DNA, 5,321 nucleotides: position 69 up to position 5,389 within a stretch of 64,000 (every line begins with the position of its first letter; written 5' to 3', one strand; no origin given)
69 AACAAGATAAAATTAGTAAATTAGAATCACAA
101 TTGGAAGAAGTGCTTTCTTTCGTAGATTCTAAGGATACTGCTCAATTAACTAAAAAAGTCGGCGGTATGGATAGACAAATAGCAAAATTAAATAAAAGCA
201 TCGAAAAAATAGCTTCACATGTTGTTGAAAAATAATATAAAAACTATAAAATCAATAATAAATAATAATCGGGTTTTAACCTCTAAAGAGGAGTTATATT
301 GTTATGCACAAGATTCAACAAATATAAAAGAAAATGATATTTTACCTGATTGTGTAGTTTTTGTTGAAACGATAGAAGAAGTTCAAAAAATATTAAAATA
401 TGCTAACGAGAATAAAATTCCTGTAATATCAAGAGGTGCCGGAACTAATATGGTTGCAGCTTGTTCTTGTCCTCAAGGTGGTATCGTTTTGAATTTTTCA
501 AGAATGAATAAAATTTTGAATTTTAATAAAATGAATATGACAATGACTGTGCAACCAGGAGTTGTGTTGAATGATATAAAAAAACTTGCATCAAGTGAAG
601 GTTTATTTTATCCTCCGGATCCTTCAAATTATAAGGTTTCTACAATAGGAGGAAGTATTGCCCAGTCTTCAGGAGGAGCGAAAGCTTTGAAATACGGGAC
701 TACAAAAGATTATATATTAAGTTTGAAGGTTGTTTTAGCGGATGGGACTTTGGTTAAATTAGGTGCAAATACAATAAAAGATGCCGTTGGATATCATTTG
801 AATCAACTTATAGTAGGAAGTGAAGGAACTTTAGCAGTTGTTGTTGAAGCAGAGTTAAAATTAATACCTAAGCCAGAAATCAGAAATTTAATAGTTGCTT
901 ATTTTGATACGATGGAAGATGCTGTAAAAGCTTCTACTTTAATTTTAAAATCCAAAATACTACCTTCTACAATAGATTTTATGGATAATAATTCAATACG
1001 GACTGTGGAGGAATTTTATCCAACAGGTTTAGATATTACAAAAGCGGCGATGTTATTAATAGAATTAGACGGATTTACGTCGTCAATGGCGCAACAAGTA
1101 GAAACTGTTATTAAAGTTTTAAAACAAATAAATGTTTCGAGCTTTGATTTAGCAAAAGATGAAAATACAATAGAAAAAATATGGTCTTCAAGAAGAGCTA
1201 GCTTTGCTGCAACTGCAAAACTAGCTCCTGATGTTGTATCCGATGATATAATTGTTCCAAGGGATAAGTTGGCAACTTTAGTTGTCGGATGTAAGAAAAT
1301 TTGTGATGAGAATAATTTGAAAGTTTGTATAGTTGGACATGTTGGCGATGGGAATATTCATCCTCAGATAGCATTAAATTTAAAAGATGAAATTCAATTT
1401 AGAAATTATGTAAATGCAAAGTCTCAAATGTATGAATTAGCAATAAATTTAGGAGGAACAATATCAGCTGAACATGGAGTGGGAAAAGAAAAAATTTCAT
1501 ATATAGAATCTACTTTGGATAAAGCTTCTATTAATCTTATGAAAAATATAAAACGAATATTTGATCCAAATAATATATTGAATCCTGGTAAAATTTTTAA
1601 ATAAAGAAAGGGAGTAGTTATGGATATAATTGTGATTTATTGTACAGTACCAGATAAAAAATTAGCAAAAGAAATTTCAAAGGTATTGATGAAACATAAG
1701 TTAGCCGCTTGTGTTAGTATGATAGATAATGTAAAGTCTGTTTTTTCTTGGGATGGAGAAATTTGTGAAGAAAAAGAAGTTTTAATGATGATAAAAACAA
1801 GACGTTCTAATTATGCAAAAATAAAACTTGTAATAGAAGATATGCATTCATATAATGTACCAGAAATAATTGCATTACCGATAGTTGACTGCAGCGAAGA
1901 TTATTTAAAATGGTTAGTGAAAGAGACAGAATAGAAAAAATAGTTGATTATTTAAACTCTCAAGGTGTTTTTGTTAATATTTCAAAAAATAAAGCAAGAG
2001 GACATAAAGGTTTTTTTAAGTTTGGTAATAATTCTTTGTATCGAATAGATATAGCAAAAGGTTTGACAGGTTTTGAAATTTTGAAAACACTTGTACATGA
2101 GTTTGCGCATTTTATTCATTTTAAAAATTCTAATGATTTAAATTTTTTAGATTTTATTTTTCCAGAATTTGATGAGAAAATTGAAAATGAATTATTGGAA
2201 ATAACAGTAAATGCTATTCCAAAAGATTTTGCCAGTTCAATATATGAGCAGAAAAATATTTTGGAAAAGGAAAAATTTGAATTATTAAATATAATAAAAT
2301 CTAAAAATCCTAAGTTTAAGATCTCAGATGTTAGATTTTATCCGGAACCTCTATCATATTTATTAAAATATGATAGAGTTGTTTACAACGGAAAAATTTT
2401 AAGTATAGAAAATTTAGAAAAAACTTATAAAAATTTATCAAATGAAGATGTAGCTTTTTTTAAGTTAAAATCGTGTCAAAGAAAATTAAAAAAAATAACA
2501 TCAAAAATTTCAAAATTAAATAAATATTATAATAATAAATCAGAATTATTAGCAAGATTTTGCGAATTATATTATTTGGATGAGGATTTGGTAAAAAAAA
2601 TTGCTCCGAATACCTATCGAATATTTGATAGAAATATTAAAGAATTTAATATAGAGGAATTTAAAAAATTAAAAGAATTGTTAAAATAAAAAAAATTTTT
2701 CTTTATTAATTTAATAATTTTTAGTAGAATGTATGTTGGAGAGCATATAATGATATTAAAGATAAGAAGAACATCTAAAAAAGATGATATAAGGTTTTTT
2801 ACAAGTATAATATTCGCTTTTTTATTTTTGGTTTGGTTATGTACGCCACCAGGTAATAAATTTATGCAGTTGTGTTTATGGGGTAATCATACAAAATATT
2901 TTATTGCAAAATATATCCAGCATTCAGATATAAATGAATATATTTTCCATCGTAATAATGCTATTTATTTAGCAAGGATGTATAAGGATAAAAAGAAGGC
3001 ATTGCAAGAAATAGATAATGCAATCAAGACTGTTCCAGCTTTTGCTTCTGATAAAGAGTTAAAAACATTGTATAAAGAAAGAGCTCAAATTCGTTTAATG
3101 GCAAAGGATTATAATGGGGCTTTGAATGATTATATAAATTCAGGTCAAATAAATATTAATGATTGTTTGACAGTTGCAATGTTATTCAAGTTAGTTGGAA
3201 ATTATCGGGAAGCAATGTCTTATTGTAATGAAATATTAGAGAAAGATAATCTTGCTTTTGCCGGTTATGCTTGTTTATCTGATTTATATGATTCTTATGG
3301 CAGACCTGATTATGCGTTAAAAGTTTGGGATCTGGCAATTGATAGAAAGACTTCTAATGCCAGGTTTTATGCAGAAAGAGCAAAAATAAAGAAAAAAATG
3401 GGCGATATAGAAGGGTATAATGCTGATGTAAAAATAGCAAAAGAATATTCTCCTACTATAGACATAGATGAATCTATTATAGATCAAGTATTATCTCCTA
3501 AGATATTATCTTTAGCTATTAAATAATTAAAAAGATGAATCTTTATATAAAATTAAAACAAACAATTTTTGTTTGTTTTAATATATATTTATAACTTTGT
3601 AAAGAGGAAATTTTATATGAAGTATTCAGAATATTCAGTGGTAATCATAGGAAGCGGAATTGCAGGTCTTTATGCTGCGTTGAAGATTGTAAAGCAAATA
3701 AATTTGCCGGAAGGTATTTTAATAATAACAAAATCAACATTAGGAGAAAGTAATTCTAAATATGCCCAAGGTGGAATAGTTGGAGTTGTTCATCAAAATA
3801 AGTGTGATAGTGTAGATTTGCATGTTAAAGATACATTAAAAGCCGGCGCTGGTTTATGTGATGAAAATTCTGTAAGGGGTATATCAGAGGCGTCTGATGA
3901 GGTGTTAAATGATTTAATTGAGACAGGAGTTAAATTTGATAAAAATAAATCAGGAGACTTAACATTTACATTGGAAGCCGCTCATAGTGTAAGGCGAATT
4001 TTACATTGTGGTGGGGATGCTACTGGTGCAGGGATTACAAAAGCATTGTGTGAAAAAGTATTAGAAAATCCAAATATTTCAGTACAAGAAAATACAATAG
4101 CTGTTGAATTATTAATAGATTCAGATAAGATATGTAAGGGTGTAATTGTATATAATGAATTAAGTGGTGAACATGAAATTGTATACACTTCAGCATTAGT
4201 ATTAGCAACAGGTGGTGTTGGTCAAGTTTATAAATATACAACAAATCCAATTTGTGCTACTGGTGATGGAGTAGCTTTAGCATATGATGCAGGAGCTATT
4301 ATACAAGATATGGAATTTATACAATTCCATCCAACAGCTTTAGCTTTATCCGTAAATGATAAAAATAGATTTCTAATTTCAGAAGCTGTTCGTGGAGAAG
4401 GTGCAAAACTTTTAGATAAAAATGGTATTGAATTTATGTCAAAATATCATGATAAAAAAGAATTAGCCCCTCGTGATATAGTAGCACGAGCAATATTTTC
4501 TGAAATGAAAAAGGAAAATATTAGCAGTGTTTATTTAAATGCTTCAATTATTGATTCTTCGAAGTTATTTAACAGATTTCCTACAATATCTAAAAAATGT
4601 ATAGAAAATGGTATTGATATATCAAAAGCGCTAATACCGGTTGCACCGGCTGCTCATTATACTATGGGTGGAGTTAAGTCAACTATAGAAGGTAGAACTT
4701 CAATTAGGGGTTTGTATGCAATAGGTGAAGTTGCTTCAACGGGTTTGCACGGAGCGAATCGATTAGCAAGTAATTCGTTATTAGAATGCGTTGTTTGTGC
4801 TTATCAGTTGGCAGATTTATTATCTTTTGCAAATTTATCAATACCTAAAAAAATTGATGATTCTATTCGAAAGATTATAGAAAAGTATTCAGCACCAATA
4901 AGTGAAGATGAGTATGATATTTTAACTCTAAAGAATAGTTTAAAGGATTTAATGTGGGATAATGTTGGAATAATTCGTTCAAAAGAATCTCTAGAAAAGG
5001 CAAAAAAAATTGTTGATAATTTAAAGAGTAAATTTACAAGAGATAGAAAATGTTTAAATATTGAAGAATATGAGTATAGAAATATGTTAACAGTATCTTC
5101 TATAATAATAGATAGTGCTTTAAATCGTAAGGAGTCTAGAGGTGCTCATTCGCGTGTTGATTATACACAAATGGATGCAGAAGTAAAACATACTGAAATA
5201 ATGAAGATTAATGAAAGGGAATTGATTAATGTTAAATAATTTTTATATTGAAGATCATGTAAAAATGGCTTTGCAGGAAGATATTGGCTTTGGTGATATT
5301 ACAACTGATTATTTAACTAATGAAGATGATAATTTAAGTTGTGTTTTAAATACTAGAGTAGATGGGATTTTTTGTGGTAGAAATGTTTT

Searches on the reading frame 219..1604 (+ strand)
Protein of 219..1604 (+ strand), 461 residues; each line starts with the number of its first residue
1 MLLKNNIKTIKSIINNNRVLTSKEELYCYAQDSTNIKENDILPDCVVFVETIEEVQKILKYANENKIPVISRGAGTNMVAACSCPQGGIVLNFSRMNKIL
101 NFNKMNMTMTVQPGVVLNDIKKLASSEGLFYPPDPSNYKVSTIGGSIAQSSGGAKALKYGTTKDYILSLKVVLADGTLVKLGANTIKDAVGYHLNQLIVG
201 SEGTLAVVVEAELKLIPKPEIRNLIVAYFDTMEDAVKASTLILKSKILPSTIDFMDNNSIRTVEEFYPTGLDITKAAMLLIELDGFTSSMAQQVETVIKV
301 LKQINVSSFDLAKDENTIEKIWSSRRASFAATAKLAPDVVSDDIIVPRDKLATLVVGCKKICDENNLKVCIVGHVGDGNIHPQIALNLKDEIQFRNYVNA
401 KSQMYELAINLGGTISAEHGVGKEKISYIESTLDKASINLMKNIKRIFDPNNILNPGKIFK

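Call 105: search_protein_families(library=pfam, proteins=[window:219-1604:+], max_evalue=0.0001)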
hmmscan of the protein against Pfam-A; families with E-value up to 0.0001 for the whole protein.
window:219-1604:+ (461 aa): 2 families
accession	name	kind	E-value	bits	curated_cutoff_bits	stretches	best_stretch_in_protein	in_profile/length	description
PF02913.24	FAD-oxidase_C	-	1e-64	219.1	21.2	1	218-459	1-248/248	FAD linked oxidases, C-terminal domain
PF01565.28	FAD_binding_4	-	1.1e-44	151.9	26.4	1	43-182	1-139/139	FAD binding domain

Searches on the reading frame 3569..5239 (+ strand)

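Call 105: search_protein_families(library=pfam, proteins=[window:3569-5239:+], max_evalue=0.0001)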
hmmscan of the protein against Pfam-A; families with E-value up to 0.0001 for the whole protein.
window:3569-5239:+ (556 aa): 4 families
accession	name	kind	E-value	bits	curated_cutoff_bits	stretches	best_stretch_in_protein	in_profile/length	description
PF00890.30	FAD_binding_2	-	1.9e-86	291.3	20.4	1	24-404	2-414/414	FAD binding domain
PF02910.25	Succ_DH_flav_C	-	8.9e-18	64.9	20.8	1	456-542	2-98/130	Fumarate reductase flavoprotein C-term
PF03486.20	HI0933_like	-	1.1e-05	25.5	50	0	198-388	147-219/244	HI0933-like protein Rossmann domain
PF07992.20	Pyr_redox_2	-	3.1e-05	24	26.1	0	22-53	1-29/291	Pyridine nucleotide-disulphide oxidoreductase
